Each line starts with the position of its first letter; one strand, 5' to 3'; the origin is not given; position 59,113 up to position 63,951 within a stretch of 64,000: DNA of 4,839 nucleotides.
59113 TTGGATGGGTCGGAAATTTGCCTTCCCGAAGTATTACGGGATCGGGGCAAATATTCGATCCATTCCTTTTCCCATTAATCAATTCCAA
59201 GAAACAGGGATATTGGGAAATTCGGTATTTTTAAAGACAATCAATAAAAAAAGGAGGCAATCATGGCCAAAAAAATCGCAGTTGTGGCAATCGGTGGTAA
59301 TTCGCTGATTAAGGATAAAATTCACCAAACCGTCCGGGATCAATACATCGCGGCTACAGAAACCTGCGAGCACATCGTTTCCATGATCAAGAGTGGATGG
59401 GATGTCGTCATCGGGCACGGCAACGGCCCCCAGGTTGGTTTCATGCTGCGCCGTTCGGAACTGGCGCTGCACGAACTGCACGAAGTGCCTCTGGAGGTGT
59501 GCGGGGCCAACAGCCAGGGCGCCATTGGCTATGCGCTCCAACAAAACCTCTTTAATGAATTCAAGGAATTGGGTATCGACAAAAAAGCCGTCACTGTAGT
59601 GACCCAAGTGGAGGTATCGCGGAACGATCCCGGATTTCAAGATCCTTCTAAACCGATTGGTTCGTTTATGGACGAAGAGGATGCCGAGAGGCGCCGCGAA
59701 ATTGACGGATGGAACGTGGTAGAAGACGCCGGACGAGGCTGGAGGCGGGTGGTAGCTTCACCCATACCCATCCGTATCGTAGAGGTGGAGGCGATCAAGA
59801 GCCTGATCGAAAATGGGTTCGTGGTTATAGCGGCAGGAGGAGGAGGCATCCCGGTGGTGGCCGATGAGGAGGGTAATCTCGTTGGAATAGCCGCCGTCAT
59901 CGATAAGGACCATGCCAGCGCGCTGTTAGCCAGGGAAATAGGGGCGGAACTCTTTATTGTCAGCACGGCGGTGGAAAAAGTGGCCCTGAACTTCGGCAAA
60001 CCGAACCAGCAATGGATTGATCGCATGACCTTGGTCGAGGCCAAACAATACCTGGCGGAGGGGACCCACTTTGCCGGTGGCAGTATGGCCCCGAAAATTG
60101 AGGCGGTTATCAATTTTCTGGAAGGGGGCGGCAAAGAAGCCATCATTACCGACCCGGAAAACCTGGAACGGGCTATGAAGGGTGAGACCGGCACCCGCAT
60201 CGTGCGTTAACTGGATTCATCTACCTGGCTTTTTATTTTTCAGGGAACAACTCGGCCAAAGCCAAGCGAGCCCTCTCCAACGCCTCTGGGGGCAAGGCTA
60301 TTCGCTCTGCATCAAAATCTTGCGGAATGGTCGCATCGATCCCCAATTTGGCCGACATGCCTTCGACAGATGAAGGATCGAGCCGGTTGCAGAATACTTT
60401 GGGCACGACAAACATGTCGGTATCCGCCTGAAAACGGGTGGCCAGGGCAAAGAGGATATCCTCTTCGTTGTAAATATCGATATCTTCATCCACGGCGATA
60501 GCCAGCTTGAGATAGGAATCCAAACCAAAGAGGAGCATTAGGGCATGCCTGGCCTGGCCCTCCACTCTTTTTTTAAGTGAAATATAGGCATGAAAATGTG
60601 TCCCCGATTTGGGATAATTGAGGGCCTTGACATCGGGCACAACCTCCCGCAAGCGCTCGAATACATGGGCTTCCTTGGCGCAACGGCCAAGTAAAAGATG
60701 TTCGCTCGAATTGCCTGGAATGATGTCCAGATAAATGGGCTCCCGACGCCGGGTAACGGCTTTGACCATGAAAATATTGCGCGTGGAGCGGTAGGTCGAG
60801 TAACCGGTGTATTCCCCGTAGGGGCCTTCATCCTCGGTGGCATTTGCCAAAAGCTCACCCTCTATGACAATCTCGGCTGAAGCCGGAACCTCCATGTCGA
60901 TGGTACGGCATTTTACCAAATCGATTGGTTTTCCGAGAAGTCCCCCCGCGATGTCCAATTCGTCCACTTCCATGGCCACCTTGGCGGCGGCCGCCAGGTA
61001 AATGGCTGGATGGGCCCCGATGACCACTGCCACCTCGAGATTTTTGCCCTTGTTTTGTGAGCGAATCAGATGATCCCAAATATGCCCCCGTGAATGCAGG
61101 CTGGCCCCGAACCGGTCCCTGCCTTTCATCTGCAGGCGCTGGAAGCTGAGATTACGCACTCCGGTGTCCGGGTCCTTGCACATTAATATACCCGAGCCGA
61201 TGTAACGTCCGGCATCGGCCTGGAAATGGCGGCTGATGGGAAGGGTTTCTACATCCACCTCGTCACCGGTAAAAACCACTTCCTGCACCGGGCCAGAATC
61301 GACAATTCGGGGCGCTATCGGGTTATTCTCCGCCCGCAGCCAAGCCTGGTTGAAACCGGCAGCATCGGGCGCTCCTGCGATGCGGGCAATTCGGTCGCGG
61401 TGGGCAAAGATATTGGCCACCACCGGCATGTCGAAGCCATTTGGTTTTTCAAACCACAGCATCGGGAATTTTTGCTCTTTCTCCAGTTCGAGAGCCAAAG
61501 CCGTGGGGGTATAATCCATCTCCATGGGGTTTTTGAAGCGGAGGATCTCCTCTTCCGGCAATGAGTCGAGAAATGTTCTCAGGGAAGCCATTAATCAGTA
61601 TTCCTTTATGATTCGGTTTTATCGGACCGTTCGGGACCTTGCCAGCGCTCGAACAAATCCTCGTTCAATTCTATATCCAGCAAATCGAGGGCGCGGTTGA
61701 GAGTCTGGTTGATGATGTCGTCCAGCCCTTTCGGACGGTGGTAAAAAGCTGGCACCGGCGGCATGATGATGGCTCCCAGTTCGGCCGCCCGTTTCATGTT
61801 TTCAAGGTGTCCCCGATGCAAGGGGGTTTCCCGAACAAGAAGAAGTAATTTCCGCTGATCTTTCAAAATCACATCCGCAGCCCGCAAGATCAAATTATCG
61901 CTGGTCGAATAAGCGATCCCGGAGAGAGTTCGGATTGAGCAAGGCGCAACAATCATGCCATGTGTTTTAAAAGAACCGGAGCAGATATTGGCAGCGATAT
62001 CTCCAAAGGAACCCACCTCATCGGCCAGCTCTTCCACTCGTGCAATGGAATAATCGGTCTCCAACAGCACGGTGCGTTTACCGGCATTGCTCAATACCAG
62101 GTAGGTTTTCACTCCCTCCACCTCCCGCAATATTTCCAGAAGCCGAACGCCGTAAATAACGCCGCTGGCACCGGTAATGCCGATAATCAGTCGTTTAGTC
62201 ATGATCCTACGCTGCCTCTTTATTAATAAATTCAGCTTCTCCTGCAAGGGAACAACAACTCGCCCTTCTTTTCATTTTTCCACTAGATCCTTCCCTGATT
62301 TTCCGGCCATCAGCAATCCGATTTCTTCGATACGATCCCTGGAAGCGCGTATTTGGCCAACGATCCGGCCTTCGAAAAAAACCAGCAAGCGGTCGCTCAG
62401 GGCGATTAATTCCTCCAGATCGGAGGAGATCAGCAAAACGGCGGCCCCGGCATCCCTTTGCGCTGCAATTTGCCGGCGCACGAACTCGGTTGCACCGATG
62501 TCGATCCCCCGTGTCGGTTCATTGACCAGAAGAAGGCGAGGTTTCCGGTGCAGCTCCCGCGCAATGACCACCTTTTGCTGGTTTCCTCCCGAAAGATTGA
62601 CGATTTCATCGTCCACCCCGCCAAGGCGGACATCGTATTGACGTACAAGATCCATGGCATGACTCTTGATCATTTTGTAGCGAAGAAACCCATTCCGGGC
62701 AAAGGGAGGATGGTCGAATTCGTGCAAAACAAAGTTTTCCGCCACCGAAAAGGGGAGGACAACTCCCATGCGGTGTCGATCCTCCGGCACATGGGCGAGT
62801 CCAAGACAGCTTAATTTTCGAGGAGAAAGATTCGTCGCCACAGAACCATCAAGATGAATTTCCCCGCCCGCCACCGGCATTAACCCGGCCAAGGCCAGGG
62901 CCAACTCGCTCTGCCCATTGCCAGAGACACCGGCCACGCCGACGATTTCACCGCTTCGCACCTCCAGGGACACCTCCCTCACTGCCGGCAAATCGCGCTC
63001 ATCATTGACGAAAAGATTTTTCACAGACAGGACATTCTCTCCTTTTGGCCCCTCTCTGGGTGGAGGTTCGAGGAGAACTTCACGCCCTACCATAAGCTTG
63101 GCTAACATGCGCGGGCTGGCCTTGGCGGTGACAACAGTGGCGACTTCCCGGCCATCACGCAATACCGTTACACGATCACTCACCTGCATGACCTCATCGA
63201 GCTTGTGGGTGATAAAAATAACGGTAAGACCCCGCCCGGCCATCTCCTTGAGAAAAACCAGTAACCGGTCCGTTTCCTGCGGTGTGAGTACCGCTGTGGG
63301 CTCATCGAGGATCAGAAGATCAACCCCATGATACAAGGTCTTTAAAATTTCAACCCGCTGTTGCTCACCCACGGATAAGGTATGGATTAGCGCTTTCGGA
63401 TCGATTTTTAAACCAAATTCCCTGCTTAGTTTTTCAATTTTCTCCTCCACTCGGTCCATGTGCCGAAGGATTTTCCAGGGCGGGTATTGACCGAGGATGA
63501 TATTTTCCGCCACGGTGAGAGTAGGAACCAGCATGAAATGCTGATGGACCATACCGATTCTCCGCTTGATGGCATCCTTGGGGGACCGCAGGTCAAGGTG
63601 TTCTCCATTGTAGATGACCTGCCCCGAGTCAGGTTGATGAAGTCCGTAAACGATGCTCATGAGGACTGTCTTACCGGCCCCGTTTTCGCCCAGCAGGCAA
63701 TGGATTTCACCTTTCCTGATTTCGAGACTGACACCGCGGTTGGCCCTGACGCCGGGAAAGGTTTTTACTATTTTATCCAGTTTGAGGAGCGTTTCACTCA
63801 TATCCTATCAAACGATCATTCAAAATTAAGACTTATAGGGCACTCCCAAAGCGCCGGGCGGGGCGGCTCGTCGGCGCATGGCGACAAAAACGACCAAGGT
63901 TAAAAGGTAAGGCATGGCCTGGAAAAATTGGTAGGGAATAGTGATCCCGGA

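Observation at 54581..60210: Three transcarbamylase paralogs plus carbamate kinase in 5.6 kb: a second carbamoyl-phosphate pathway appended to pyrR-pyrB-pyrC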

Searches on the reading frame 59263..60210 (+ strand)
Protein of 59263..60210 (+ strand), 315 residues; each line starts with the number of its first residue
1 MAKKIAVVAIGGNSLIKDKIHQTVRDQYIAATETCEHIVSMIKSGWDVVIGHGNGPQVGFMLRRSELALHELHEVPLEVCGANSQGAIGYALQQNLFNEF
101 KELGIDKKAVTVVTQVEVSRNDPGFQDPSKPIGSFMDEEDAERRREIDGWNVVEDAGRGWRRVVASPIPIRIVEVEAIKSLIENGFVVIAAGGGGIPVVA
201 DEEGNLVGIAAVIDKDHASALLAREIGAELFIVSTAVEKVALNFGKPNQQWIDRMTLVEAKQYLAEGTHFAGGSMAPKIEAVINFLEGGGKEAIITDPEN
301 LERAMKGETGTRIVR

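Call 3: search_protein_families(library=ncbifam, proteins=[window:59263-60210:+], max_evalue=0.00001)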
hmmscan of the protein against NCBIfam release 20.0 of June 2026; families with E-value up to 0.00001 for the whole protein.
window:59263-60210:+ (315 aa): 6 families
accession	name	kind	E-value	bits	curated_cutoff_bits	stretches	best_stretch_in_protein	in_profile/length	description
NF009007.0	PRK12352.1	subfamily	7.9e-126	419.2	266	1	3-315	2-315/316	carbamate kinase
TIGR00746.1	arcC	equivalog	3.6e-109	364.6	358.25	1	6-314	3-308/309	carbamate kinase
NF009008.0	PRK12354.1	subfamily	1.1e-90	304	361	1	6-314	3-299/308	carbamate kinase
NF006926.0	PRK09411.1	equivalog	8.8e-67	225.4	416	1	4-314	2-296/297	carbamate kinase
TIGR00761.1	argB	equivalog_domain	8.6e-11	41.8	151.3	1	172-295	122-231/231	acetylglutamate kinase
NF010661.0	PRK14058.1-3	equivalog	3.7e-09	36.1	251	1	151-307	118-265/283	acetylglutamate/acetylaminoadipate kinase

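Call 4: search_protein_families(library=pfam, proteins=[window:59263-60210:+], max_evalue=0.00001)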
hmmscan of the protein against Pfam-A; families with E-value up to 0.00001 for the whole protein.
window:59263-60210:+ (315 aa): 1 family
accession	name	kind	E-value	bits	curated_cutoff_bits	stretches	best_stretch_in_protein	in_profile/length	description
PF00696.33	AA_kinase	-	1.3e-24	87.7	24.9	1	4-297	1-234/234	Amino acid kinase family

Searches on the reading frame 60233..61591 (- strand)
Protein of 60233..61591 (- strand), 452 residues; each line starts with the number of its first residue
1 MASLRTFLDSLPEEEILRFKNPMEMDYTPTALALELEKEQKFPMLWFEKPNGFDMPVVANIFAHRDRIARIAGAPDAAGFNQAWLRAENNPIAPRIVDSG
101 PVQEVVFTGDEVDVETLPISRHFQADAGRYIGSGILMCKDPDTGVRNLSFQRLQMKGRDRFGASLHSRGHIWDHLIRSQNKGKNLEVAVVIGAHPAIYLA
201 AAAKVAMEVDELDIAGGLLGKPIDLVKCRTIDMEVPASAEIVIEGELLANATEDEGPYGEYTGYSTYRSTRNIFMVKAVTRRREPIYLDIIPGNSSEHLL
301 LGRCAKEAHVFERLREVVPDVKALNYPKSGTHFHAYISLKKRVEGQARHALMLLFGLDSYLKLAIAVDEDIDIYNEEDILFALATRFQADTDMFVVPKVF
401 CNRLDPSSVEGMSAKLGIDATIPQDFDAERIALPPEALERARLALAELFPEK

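Call 3: search_protein_families(library=ncbifam, proteins=[window:60233-61591:-], max_evalue=0.00001)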
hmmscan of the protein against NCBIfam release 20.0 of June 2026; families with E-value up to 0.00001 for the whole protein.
window:60233-61591:- (452 aa): 7 families
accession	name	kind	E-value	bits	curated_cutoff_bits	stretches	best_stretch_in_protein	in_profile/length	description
TIGR00148.1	TIGR00148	subfamily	1.1e-97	327.5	244.85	1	4-422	1-437/438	UbiD family decarboxylase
NF041204.1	VdcC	exception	3.5e-84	282.9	650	1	2-428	2-443/467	non-oxidative hydroxyarylic acid decarboxylases subunit C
TIGR03701.1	mena_SCO4490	equivalog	1.9e-67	227.9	495.9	1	90-410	105-427/433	menaquinone biosynthesis decarboxylase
NF008175.0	PRK10922.1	equivalog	3.9e-53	180.7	788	1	96-422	124-457/497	4-hydroxy-3-polyprenylbenzoate decarboxylase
TIGR02724.1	phenyl_P_beta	equivalog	1e-44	152.7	468.95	1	34-427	33-446/472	phenylphosphate carboxylase subunit beta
NF041219.1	BagN_FevL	exception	2.8e-36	125.1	1000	1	88-388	117-433/502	bagremycin/ferroverdin biosynthesis UbiD family decarboxylase BagN/FevL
TIGR02723.1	phenyl_P_alpha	equivalog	1e-35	123.3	564.6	1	86-405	97-422/485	phenylphosphate carboxylase subunit alpha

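Call 4: search_protein_families(library=pfam, proteins=[window:60233-61591:-], max_evalue=0.00001)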
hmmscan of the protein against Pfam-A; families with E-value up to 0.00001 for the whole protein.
window:60233-61591:- (452 aa): 3 families
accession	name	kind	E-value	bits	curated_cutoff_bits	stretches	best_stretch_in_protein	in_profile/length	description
PF01977.22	UbiD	-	6.6e-65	218.6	23.3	1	97-294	3-205/206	3-octaprenyl-4-hydroxybenzoate carboxy-lyase Rift-related domain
PF20696.2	UbiD_C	-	4.4e-28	98.3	24.2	1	301-420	3-127/127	3-octaprenyl-4-hydroxybenzoate carboxy-lyase C-terminal domain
PF20695.2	UbiD_N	-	1.9e-08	34.7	24.3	1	14-78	8-69/78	3-octaprenyl-4-hydroxybenzoate carboxy-lyase N-terminal domain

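Call 57: find_related_loci(query=window:60233-61591:-, collection=metagenome_contigs, flank=10000)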
Query window:60233-61591:- (452 aa) in metagenome_contigs; peptide patterns used: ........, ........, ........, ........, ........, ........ (x = any residue, [..] = any of these).
350 stretches matched a pattern; 303 encode a relative of the query (tblastn E <= 1e-3); the best 80 are kept; 80 distinct loci.
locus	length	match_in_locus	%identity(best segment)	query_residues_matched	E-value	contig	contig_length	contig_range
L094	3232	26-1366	75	1-448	0e+0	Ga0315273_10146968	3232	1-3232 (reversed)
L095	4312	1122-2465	74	1-449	0e+0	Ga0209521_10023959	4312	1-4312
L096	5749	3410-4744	73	1-446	0e+0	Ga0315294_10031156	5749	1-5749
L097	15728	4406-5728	73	1-441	0e+0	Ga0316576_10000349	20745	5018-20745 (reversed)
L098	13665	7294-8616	73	1-441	0e+0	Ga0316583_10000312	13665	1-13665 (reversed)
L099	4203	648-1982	72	1-446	0e+0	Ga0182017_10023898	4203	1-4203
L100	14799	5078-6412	72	1-446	0e+0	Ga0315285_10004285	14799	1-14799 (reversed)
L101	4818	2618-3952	72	1-446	0e+0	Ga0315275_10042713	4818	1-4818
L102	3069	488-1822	72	1-446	0e+0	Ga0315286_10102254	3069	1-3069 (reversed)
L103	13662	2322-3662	71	1-448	0e+0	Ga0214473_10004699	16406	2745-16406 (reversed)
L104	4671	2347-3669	71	1-442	0e+0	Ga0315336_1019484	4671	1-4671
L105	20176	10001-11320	72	1-441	0e+0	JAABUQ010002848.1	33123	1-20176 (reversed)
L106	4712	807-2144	70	3-449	0e+0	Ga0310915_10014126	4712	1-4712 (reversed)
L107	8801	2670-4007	70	3-449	0e+0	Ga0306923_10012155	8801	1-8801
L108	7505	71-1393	71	1-442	0e+0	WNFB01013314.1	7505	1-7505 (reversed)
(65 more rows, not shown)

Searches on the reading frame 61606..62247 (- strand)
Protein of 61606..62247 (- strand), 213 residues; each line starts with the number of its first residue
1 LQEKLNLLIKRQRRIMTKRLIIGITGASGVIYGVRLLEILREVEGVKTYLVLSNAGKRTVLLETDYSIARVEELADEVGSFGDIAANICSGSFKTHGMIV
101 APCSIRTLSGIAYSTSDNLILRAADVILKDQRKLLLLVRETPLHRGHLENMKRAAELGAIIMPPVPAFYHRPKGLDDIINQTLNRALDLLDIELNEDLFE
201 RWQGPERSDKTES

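Call 3: search_protein_families(library=ncbifam, proteins=[window:61606-62247:-], max_evalue=0.00001)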
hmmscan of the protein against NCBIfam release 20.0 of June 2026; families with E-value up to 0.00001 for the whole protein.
window:61606-62247:- (213 aa): 4 families
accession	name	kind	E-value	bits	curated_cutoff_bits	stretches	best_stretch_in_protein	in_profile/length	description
NF004685.0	PRK06029.1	subfamily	1.4e-78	263.2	188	1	18-204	2-186/187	UbiX family flavin prenyltransferase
NF041206.1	VdcB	exception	3.3e-70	235.5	290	1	19-204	1-184/184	non-oxidative hydroxyarylic acid decarboxylases subunit B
TIGR00421.1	ubiX_pad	subfamily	9.8e-69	230.7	108.9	1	19-202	1-181/181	UbiX family flavin prenyltransferase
NF041218.1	BagM_FevK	exception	1.2e-56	191.5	420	1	19-208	2-189/215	bagremycin/ferroverdin biosynthesis UbiX family decarboxylase BagM/FevK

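Call 4: search_protein_families(library=pfam, proteins=[window:61606-62247:-], max_evalue=0.00001)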
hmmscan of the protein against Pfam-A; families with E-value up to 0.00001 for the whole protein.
window:61606-62247:- (213 aa): 1 family
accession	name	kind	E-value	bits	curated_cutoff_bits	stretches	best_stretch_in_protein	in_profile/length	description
PF02441.25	Flavoprotein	-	9e-40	136.4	22.7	1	18-181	1-145/162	Flavoprotein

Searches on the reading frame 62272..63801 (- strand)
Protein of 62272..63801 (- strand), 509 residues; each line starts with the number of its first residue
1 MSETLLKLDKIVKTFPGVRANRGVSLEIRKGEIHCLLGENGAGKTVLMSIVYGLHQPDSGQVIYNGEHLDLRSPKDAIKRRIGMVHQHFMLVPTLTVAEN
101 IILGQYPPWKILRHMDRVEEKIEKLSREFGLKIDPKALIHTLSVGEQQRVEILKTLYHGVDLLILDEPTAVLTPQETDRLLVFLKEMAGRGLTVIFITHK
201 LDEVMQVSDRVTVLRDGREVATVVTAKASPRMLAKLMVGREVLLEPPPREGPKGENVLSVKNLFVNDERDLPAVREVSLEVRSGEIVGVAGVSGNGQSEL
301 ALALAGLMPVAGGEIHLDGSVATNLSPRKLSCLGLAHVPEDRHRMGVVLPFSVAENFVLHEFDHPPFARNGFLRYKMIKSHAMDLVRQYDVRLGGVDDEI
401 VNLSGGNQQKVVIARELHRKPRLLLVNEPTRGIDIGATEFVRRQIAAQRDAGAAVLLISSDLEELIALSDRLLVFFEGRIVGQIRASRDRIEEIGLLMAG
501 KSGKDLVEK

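Call 3: search_protein_families(library=ncbifam, proteins=[window:62272-63801:-], max_evalue=0.00001)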
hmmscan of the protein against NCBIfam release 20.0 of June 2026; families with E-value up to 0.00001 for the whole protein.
window:62272-63801:- (509 aa): 188 families (the best 25 are shown)
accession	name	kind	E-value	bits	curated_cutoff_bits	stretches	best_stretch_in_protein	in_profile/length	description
NF047930.1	ABC_ATP_B6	equivalog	6.8e-150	500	670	1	6-500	3-510/510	putative B6 ABC transporter ATP-binding protein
NF010069.0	PRK13549.1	equivalog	1.1e-120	403.5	699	1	1-489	1-492/513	xylose ABC transporter ATP-binding protein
NF040905.2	GguA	equivalog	2.3e-116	389.1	810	1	5-494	1-496/500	multiple monosaccharide ABC transporter ATP-binding protein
NF008442.0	PRK11288.1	equivalog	6.4e-114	381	689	1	3-487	5-484/504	L-arabinose ABC transporter ATP-binding protein AraG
NF008030.0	PRK10762.1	equivalog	1.7e-112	376.7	745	1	3-494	2-487/501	ribose ABC transporter ATP-binding protein RbsA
NF041861.1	YtfR_transport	equivalog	7.4e-110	367.7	850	1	5-487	1-479/492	galactofuranose ABC transporter, ATP-binding protein YtfR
NF008215.0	PRK10982.1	equivalog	6.5e-107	358.2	828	1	2-494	10-498/506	galactose/methyl galactoside ABC transporter ATP-binding protein MglA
NF007253.0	PRK09700.1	equivalog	1.2e-104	350.7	772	1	1-493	1-500/510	D-allose ABC transporter ATP-binding protein AlsA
TIGR02633.1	xylG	equivalog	4.3e-104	348.8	723.65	1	5-484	1-485/500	D-xylose ABC transporter ATP-binding protein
NF011967.0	PRK15439.1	equivalog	8.1e-102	341.3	586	1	3-495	9-496/510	autoinducer 2 ABC transporter ATP-binding protein LsrA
TIGR01188.1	drrA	subfamily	3.3e-59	200.6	312.45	2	13-222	1-205/302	daunorubicin resistance ABC transporter, ATP-binding protein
TIGR03265.1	PhnT2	equivalog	7e-58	196.5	457.7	3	4-218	3-212/353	putative 2-aminoethylphosphonate ABC transporter ATP-binding protein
TIGR02315.1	ABC_phnC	equivalog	7.6e-58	195.8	266.1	2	5-224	1-229/243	phosphonate ABC transporter ATP-binding protein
TIGR04521.1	ECF_ATPase_2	equivalog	1.3e-57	195.1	330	2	20-221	20-225/279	energy-coupling factor transporter ATPase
NF040840.2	tungstate_WtpC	equivalog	2.1e-56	191.7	440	2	6-220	2-210/347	tungstate ABC transporter ATP-binding protein WtpC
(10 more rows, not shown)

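Call 4: search_protein_families(library=pfam, proteins=[window:62272-63801:-], max_evalue=0.00001)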
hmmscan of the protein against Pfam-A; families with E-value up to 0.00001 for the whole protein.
window:62272-63801:- (509 aa): 2 families
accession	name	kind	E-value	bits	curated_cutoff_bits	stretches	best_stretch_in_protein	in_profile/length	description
PF00005.33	ABC_tran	-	3.5e-52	177.1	25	2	23-170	3-137/137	ABC transporter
PF13304.12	AAA_21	-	1.6e-09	38.7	27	0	129-199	225-298/304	AAA domain, putative AbiEii toxin, Type IV TA system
